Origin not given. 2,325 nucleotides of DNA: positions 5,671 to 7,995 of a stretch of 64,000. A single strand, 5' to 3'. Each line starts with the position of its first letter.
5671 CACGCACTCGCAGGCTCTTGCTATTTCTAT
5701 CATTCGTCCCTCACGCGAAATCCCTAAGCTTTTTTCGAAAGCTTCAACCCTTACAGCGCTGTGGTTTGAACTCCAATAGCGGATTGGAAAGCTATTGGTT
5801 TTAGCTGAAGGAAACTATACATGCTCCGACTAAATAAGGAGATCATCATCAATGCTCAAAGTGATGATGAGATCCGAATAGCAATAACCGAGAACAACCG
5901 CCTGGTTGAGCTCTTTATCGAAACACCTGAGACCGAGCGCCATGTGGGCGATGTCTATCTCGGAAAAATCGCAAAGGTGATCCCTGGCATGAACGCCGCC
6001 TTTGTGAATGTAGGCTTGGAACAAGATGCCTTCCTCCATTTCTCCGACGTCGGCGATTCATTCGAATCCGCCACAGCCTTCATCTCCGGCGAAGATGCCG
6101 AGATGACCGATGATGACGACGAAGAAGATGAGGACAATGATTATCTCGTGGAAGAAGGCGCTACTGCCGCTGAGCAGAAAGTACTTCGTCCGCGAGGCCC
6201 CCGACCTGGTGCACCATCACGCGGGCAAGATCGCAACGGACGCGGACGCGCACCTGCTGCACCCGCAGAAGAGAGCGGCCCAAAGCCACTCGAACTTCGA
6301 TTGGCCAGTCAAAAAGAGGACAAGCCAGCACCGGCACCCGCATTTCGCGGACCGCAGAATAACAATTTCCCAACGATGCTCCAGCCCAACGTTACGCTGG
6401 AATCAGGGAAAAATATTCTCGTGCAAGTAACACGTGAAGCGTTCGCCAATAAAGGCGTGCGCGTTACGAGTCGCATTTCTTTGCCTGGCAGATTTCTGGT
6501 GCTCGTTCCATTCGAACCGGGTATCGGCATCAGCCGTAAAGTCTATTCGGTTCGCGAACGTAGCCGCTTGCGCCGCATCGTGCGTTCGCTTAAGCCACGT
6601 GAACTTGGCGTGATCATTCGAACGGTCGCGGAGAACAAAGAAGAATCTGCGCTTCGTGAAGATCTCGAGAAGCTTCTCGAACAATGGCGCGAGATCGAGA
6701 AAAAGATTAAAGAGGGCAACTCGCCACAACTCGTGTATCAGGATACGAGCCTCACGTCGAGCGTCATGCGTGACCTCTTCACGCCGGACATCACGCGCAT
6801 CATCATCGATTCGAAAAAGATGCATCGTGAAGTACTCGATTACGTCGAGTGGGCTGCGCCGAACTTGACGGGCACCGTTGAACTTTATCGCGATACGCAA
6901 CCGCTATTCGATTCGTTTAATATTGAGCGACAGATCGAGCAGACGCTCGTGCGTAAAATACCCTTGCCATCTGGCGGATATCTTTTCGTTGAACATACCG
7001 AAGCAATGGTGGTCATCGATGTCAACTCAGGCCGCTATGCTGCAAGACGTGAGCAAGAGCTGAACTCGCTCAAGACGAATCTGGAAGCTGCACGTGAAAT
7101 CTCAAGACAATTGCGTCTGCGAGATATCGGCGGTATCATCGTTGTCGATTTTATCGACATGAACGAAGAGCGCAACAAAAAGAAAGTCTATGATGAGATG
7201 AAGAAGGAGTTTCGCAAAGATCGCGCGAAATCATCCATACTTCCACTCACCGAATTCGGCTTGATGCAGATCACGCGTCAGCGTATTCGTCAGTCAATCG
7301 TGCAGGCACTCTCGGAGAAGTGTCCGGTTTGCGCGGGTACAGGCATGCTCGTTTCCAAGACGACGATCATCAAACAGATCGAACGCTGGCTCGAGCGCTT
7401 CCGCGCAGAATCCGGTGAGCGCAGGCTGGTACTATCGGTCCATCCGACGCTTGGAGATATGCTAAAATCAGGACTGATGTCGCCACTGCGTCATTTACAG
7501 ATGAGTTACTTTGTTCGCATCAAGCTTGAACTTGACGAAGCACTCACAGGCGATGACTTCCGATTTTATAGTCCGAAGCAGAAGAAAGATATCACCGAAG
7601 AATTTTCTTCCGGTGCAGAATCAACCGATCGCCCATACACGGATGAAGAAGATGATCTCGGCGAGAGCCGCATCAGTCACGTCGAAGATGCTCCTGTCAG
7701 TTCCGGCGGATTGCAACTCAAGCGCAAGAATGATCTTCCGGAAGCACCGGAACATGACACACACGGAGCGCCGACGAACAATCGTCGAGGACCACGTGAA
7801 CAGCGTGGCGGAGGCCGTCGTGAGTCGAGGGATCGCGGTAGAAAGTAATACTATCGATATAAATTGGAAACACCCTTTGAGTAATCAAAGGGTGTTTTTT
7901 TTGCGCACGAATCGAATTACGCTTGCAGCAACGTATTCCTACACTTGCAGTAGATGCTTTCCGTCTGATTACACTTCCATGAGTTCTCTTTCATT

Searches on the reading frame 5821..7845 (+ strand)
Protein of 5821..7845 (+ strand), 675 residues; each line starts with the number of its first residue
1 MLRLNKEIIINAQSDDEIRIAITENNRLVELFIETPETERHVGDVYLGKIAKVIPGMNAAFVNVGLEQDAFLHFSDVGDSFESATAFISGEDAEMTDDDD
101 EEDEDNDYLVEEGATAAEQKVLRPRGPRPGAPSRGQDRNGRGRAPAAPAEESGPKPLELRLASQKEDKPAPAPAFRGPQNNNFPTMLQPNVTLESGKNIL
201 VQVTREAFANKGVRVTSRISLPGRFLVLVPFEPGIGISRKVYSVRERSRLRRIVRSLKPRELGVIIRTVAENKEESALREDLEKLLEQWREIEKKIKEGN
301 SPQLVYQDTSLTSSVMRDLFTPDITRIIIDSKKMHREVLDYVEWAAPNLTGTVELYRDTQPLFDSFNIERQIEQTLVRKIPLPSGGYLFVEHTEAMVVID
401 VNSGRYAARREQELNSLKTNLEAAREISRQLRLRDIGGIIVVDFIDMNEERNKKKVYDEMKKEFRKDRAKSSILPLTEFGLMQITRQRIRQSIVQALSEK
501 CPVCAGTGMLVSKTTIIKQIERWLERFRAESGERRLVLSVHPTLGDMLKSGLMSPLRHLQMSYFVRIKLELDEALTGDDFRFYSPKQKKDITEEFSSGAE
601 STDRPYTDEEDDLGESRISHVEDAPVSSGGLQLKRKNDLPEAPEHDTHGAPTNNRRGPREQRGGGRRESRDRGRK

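Call 8: find_related_loci(query=window:5821-7845:+, collection=genome_contigs, flank=6000)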
Query window:5821-7845:+ (675 aa) in genome_contigs; peptide patterns used: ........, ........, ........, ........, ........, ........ (x = any residue, [..] = any of these).
600 stretches matched a pattern (row limit reached: there are more); 568 encode a relative of the query (tblastn E <= 1e-3); the best 80 are kept; 80 distinct loci.
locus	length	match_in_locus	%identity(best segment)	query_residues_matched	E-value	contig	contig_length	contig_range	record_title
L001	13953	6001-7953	70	3-667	0e+0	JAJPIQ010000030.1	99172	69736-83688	MAG: Bacteroidetes bacterium isolate Centralia_MAG_339 k107_26134869, whole genome shotgun sequence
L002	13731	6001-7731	50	4-614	0e+0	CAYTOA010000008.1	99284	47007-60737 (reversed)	MAG TPA_asm: uncultured Chitinophagaceae bacterium isolate binchicken_co241_368 genome assembly, contig: NODE_194_length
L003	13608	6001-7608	51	4-596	0e+0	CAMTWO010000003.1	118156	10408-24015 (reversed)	MAG: uncultured Ignavibacteriae bacterium isolate G03_MAG_00003 genome assembly, contig: G03_MAG_00003_000000000021, who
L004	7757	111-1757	50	4-597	0e+0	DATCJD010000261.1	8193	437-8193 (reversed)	MAG TPA_asm: Bacteroidota bacterium isolate SMAG_U7876 k141_462998, whole genome shotgun sequence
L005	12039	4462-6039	50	4-595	6e-173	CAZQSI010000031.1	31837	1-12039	MAG TPA_asm: uncultured Chitinophagaceae bacterium isolate SRP237561_co1_86 genome assembly, contig: NODE_2052_length_31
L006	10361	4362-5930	51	7-595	4e-172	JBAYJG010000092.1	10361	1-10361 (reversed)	MAG: Bacteroidota bacterium isolate SO_2016_GW1_5 scaffold11754_OW334_2016, whole genome shotgun sequence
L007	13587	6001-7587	49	2-595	7e-164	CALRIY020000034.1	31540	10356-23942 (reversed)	MAG: Synechococcus sp. UW140 isolate JJ-AX1-329-1-mx-bin491 genome assembly, contig: JJ-MOM7-71-C203, whole genome shotg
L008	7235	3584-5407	46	1-675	2e-162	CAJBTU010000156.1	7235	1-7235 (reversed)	MAG: uncultured Ignavibacteriae bacterium isolate Loc090721-7m_bin-539 genome assembly, contig: bin-539:156/426, whole g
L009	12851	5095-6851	50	1-597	9e-160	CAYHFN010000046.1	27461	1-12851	MAG TPA_asm: uncultured Chitinophagaceae bacterium isolate ERP119702_co1_35 genome assembly, contig: NODE_1742_length_27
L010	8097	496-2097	58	4-596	2e-159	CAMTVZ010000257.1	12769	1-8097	MAG: uncultured Ignavibacteriae bacterium isolate G04_MAG_00013 genome assembly, contig: G04_MAG_00013_000000000199, who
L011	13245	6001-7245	56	180-597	3e-156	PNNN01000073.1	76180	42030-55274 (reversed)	MAG: Chlorobiaceae bacterium isolate SW.3.66 SW_1000161_76180, whole genome shotgun sequence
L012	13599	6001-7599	55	4-595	7e-154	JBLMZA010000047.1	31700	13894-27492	MAG: Acidobacteriota bacterium isolate MAG215 PRJNA951521_bin70_renamed_46, whole genome shotgun sequence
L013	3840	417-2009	57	4-595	4e-158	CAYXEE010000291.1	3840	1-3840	MAG TPA_asm: uncultured Chitinophagaceae bacterium isolate SRP257756_co1_98 genome assembly, contig: NODE_23102_length_3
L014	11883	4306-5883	48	4-595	1e-152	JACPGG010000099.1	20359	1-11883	MAG: Ignavibacteriales bacterium isolate NC_groundwater_381_Ag_B-0.1um_46_8 GD18-4_B1_scaffold_675096, whole genome shot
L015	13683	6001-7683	55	4-608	1e-152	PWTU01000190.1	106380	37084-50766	MAG: Ignavibacteriales bacterium isolate CSSed11_208 CS-Sed11-C37, whole genome shotgun sequence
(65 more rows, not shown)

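Call 9: find_encoding_contigs(protein=window:5821-7845:+, flank=6000, max_places=6)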
Protein window:5821-7845:+ (675 aa): no gene with exactly this product is on record in the collection.

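Call 13: find_related_loci(query=window:5821-7845:+, collection=metagenome_contigs, flank=6000)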
Query window:5821-7845:+ (675 aa) in metagenome_contigs; peptide patterns used: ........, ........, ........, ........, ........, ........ (x = any residue, [..] = any of these).
600 stretches matched a pattern (row limit reached: there are more); 549 encode a relative of the query (tblastn E <= 1e-3); the best 80 are kept; 80 distinct loci.
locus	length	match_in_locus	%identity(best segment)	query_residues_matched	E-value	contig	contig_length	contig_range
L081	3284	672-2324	50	2-597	0e+0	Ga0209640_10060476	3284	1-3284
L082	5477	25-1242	58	190-595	1e-146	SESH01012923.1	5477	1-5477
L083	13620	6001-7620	35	4-594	1e-114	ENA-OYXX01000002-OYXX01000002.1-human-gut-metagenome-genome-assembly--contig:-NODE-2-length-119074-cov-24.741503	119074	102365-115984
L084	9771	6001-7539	35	4-588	3e-104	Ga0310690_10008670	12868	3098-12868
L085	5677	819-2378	36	4-594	4e-103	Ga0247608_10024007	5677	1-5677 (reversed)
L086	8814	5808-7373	41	3-595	1e-101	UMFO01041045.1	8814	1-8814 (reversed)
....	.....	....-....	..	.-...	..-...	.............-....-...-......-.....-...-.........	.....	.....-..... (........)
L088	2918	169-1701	42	3-585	4e-105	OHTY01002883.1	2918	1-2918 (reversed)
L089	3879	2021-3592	42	1-595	4e-103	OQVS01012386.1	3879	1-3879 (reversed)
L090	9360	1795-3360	42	3-595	7e-101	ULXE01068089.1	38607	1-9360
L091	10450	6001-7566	42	3-595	6e-101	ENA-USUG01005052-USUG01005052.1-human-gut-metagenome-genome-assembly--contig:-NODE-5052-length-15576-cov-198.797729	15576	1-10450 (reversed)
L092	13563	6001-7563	42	4-595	8e-101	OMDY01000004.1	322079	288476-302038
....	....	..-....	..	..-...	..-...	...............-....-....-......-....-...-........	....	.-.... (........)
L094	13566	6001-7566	42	3-595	7e-101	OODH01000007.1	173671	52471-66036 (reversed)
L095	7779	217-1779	41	3-594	7e-101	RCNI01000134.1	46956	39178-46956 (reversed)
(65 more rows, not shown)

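Call 22: find_homologous_proteins(query=window:5821-7845:+, max_evalue=1e-100)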
Query window:5821-7845:+ (675 aa): 6396 proteins with E <= 1e-100 among 8000 candidates; the best 120 are listed.
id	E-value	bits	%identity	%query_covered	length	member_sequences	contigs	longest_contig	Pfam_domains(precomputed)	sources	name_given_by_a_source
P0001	0.0e+0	1482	99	100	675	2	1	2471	PF10150.15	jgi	jgi:ribonuclease G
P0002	0.0e+0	1470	99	100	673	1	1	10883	PF10150.15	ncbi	-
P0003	0.0e+0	1036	72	98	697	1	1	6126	PF10150.15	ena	-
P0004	0.0e+0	1036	77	88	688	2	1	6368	PF10150.15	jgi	jgi:ribonuclease G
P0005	0.0e+0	1020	77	89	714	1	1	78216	PF10150.15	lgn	-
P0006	0.0e+0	1019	76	92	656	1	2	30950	PF10150.15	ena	-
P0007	0.0e+0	1017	71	99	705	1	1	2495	PF10150.15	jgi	jgi:ribonuclease G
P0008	0.0e+0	1015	77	89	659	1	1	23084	PF10150.15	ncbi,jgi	-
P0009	0.0e+0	1013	77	89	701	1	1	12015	PF10150.15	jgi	jgi:ribonuclease G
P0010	2.1e-298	1009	76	91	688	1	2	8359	PF10150.15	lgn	-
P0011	2.4e-298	1009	76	89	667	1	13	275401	PF10150.15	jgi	jgi:ribonuclease G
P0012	2.6e-298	1009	69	99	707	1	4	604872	PF10150.15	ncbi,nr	ncbi:MAG: Rne/Rng family ribonuclease [Bacteroidota bacterium]|nr:Rne/Rng family ribonuclease [Bacte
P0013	5.1e-298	1008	76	90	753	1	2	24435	PF10150.15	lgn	-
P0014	1.7e-296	1003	76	89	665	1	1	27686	PF10150.15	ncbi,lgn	-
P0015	2.0e-296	1003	74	90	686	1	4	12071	PF10150.15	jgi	jgi:ribonuclease G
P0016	3.1e-296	1002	74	90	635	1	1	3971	PF10150.15,PF20833.3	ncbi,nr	ncbi:MAG TPA: Rne/Rng family ribonuclease [Candidatus Kapabacteria bacterium]|nr:Rne/Rng family ribo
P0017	5.2e-296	1001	74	90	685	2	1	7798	PF10150.15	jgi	jgi:ribonuclease G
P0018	1.1e-295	1000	75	89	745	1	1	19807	PF10150.15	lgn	-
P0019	1.4e-295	1000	74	90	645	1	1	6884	PF10150.15,PF20833.3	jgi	jgi:ribonuclease G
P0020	1.6e-295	1000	73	90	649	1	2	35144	PF10150.15,PF20833.3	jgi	jgi:ribonuclease G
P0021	5.0e-295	998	76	88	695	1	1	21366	PF10150.15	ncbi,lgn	-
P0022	5.4e-295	998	75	89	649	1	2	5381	PF10150.15,PF20833.3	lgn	-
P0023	6.5e-295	998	73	91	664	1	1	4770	PF10150.15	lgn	-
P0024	8.6e-295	997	75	89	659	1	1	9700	PF10150.15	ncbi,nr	ncbi:MAG TPA: Rne/Rng family ribonuclease [Candidatus Kapabacteria bacterium]|nr:Rne/Rng family ribo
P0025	1.0e-294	997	74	89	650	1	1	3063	PF10150.15,PF20833.3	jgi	jgi:ribonuclease G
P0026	1.7e-294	996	75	89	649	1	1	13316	PF10150.15,PF20833.3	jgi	jgi:ribonuclease G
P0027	9.4e-294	994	72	92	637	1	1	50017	PF10150.15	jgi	jgi:ribonuclease G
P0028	5.4e-292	988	76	88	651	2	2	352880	PF10150.15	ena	-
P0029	1.4e-291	987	74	91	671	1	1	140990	PF10150.15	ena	-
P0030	1.7e-291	987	75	89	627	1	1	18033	PF10150.15,PF20833.3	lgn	-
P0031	1.2e-290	984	73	89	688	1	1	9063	PF10150.15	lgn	-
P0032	1.7e-289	980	76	88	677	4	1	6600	PF10150.15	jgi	jgi:ribonuclease G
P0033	1.8e-289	980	68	100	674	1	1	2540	PF10150.15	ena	-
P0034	5.4e-289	978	75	90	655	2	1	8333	PF10150.15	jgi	jgi:ribonuclease G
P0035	1.3e-288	977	73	89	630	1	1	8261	PF10150.15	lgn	-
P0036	4.8e-288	975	75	88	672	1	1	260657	PF10150.15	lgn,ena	-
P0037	6.0e-288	975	73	92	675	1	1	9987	PF10150.15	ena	-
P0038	3.2e-287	972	76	89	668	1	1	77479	PF10150.15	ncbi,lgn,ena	-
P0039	5.2e-287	972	70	99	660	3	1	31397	PF10150.15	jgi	-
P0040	2.7e-286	969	73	90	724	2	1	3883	PF10150.15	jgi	jgi:ribonuclease G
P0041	3.7e-286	969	73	90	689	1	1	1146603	PF10150.15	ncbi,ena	-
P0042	3.8e-286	969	75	88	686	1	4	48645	PF10150.15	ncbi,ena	-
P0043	4.5e-286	969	74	88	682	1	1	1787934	PF10150.15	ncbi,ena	-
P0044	7.6e-285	965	73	89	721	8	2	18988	PF10150.15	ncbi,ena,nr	ncbi:MAG TPA: Rne/Rng family ribonuclease [Candidatus Kapabacteria bacterium]|nr:Rne/Rng family ribo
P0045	1.4e-284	964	68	100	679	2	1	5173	PF10150.15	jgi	jgi:ribonuclease G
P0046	5.3e-284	962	75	88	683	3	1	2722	PF10150.15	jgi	-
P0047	6.3e-284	962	69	97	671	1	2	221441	PF10150.15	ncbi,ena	-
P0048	9.4e-283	958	74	88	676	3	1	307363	PF10150.15,PF20833.3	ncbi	-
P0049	9.5e-283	958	73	89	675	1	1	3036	PF10150.15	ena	-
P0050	4.3e-279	946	72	89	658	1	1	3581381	PF10150.15,PF20833.3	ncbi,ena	-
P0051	2.1e-277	940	70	90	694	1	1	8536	PF10150.15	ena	-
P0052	8.7e-276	935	72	89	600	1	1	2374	PF10150.15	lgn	-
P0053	4.5e-238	810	98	56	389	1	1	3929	PF10150.15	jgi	jgi:ribonuclease G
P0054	4.0e-232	790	59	89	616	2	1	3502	PF10150.15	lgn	-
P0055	1.1e-231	789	62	88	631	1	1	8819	PF10150.15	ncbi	ncbi:MAG: Rne/Rng family ribonuclease [Ignavibacteriota bacterium]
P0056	3.7e-231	787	57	96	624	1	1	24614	PF10150.15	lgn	-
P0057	7.5e-231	786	62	88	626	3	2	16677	PF10150.15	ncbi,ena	-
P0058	6.0e-230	783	62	88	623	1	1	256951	PF10150.15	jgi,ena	jgi:ribonuclease G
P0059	2.1e-229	781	62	88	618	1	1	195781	PF10150.15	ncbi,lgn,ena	ncbi:MAG: Rne/Rng family ribonuclease [bacterium]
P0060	9.9e-229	779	63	88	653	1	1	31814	PF10150.15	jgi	jgi:ribonuclease G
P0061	1.3e-228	779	62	88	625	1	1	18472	PF10150.15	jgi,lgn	-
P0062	1.9e-228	778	60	89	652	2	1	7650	PF10150.15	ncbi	-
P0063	8.0e-228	776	61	88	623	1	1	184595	PF10150.15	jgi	jgi:ribonuclease G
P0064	1.3e-227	775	61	90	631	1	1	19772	PF10150.15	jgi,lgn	jgi:ribonuclease G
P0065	1.4e-227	775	60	89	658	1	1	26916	PF10150.15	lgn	-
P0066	2.1e-227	775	62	88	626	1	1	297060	PF10150.15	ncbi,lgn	-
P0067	2.7e-227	774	60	89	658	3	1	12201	PF10150.15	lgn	-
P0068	1.2e-226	772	62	89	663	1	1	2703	PF10150.15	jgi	jgi:ribonuclease G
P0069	1.7e-226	772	61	91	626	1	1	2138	PF10150.15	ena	-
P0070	2.5e-226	771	59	88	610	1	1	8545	PF10150.15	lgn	-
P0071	1.0e-225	769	60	88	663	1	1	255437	PF10150.15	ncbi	-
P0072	1.5e-224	765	-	-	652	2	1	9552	PF10150.15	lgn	-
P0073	4.1e-224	764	62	88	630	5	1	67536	PF10150.15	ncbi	-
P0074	6.5e-224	763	68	61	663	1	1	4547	PF10150.15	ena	-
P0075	1.5e-223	762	55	98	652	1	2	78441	PF10150.15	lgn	-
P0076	4.6e-223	760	57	88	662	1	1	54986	PF10150.15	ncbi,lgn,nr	ncbi:MAG TPA: Rne/Rng family ribonuclease [Candidatus Kapabacteria bacterium]|nr:Rne/Rng family ribo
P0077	7.8e-223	760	58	88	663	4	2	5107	PF10150.15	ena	-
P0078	1.0e-222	759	62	88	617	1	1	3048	PF10150.15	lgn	-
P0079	3.1e-222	758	57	91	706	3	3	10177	PF10150.15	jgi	jgi:ribonuclease G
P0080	7.3e-222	756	69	64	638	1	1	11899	PF10150.15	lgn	-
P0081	7.7e-222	756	57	88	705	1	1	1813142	PF10150.15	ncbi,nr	ncbi:MAG: Rne/Rng family ribonuclease [Bacteroidetes bacterium]|nr:Rne/Rng family ribonuclease [Bact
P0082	1.1e-220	753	58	88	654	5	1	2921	PF10150.15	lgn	-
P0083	3.7e-219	748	64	81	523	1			PF10150.15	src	-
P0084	1.0e-203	697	60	81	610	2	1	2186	PF10150.15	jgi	jgi:ribonuclease G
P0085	2.5e-193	662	52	88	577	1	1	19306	PF10150.15,PF20833.3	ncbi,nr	ncbi:MAG: Rne/Rng family ribonuclease [Ignavibacteria bacterium]|nr:MAG: Rne/Rng family ribonuclease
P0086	2.4e-191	656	53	88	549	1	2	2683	PF10150.15,PF20833.3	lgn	-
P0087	1.4e-190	653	52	88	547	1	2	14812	PF10150.15,PF20833.3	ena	-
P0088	1.5e-190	653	52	88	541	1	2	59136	PF10150.15,PF20833.3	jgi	jgi:ribonuclease G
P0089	6.7e-190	651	53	88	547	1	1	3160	PF10150.15,PF20833.3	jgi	jgi:ribonuclease G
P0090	9.0e-190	650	53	88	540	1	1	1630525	PF10150.15,PF20833.3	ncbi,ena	-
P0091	9.8e-190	650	53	88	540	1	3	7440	PF10150.15,PF20833.3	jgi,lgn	jgi:ribonuclease G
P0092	1.9e-189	649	51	88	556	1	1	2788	PF10150.15,PF00575.30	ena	-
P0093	2.9e-189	649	52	88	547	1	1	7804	PF10150.15,PF20833.3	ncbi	-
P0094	8.1e-189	647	49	88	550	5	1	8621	PF10150.15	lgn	-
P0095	9.2e-189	647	58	60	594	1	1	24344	PF10150.15,PF00575.30,PF20833.3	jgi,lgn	-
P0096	1.5e-188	646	67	66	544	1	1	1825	PF10150.15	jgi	jgi:ribonuclease G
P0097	1.5e-188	646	52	88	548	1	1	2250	PF10150.15,PF00575.30,PF20833.3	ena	-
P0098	1.7e-188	646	58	61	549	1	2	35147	PF10150.15,PF00575.30,PF20833.3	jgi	-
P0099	2.3e-188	646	52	88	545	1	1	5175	PF10150.15,PF20833.3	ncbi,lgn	-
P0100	2.8e-188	646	58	60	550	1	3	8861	PF10150.15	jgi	jgi:ribonuclease G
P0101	3.2e-188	645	51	88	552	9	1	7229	PF10150.15,PF00575.30,PF20833.3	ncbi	-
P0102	3.3e-188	645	50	88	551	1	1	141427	PF10150.15,PF20833.3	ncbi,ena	-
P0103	3.9e-188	645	52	88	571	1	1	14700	PF10150.15,PF20833.3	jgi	jgi:ribonuclease G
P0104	6.7e-188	644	56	60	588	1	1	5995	PF10150.15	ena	-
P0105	7.4e-188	644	57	60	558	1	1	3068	PF10150.15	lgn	-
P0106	1.4e-187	643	58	60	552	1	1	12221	PF10150.15,PF20833.3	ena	-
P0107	1.4e-187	643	50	88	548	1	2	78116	PF10150.15,PF20833.3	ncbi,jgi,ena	-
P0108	1.8e-187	643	52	88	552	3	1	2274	PF10150.15,PF00575.30,PF20833.3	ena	-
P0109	2.0e-187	643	52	88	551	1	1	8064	PF10150.15,PF20833.3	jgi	jgi:ribonuclease G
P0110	2.0e-187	643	51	88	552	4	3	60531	PF10150.15,PF20833.3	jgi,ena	-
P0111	3.5e-187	642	52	88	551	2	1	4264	PF10150.15,PF00575.30,PF20833.3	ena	-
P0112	3.5e-187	642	58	61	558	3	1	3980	PF10150.15,PF20833.3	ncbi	-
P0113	3.7e-187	642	50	88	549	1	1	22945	PF10150.15,PF20833.3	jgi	jgi:ribonuclease G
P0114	4.1e-187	642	58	60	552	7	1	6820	PF10150.15,PF20833.3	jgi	-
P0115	4.2e-187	642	51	88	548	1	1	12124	PF10150.15,PF20833.3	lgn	-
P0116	4.4e-187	642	51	88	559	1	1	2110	PF10150.15,PF20833.3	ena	-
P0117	4.8e-187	641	52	88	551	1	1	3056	PF10150.15,PF20833.3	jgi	jgi:ribonuclease G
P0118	5.3e-187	641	52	88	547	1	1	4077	PF10150.15,PF20833.3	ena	-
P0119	5.4e-187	641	50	88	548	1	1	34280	PF10150.15,PF20833.3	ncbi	-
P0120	6.7e-187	641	51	88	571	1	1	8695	PF10150.15,PF20833.3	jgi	jgi:ribonuclease G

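Call 23: find_encoding_contigs(protein=P0002, flank=6000, max_places=4)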
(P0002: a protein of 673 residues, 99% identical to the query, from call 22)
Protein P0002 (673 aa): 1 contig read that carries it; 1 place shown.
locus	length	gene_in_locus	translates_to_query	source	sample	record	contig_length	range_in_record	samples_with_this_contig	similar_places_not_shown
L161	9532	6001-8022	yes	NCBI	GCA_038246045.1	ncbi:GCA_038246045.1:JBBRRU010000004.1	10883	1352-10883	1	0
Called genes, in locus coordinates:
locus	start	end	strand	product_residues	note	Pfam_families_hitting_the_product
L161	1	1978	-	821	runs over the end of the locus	PF08478:POTRA_1 (faint), PF07244:POTRA, PF08479:POTRA_2 (faint), PF07244:POTRA, PF01103:Omp85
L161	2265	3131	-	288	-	PF01255:Prenyltransf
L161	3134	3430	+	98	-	-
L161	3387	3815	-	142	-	-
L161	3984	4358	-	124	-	PF07813:LTXXQ (weak)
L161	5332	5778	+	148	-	-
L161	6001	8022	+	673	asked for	PF10150:RNase_E_G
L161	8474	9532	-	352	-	?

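Call 24: find_encoding_contigs(protein=P0053, flank=6000, max_places=4)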
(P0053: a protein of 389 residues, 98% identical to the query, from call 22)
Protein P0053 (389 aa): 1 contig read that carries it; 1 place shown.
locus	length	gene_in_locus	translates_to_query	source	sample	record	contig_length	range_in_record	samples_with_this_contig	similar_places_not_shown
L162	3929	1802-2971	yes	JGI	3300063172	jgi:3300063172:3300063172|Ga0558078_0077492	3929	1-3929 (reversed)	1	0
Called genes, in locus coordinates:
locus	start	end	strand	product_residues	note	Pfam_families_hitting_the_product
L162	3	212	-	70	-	?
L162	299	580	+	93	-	-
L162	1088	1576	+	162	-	-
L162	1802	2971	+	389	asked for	PF10150:RNase_E_G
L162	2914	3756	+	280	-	PF10150:RNase_E_G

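Call 29: find_encoding_contigs(protein=P0005, flank=5000, max_places=2)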
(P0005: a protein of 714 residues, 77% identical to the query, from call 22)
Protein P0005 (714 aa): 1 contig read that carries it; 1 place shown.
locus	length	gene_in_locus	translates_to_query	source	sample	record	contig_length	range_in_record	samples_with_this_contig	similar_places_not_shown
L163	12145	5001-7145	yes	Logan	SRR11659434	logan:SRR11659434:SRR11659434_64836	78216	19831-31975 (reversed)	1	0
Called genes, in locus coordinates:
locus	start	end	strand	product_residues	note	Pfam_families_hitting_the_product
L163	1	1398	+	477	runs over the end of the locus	PF05496:RuvB_N, PF13604:AAA_30 (weak), PF20720:nSTAND3 (weak), PF00004:AAA, PF07728:AAA_5, PF13173:AAA_14 (weak), PF16193:AAA_assoc_2, PF12002:MgsA_C, +4 more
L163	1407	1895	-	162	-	-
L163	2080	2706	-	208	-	-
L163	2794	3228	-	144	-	PF16231:DUF4890, PF07813:LTXXQ (weak)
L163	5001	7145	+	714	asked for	PF10150:RNase_E_G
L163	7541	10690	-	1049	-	PF01433:Peptidase_M1, PF01103:Omp85 (faint)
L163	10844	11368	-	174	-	-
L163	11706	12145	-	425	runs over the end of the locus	PF00089:Trypsin, PF10459:Peptidase_S46 (faint), PF13365:Trypsin_2, PF00595:PDZ, PF13180:PDZ_2, PF17820:PDZ_6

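Call 30: find_encoding_contigs(protein=P0011, flank=5000, max_places=2)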
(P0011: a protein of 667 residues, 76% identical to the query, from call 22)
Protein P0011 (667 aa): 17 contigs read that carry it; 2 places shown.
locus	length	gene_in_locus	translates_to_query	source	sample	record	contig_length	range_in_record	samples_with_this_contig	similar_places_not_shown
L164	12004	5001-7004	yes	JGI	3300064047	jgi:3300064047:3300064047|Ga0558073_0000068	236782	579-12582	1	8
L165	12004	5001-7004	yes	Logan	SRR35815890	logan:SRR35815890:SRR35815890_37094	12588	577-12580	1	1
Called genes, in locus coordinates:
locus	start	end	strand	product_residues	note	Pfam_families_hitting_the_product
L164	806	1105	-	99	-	-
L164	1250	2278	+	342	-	PF00041:fn3 (weak)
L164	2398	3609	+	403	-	PF00041:fn3 (faint)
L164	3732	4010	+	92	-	-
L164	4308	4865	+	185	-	-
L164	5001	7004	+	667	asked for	PF10150:RNase_E_G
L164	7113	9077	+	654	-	PF13432:TPR_16 (faint), PF07719:TPR_2 (faint), PF14559:TPR_19 (faint)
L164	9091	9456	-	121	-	PF04993:TfoX_N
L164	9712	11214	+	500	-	PF00691:OmpA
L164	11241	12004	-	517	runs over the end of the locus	-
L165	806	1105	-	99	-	-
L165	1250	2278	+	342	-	PF00041:fn3 (weak)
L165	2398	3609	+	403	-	PF00041:fn3 (faint)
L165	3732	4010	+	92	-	-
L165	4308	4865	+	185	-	-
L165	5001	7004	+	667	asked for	PF10150:RNase_E_G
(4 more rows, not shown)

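Call 31: find_encoding_contigs(protein=P0008, flank=5000, max_places=2)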
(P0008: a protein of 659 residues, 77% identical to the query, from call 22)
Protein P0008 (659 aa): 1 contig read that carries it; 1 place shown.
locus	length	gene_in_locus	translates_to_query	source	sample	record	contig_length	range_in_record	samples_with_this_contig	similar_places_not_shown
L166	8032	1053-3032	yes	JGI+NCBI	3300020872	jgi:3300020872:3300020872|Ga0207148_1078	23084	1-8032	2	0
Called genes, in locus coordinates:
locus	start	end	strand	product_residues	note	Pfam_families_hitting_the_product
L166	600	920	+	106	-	-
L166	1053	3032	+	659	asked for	PF10150:RNase_E_G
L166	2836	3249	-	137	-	-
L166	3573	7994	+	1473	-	PF18962:Por_Secre_tail (weak)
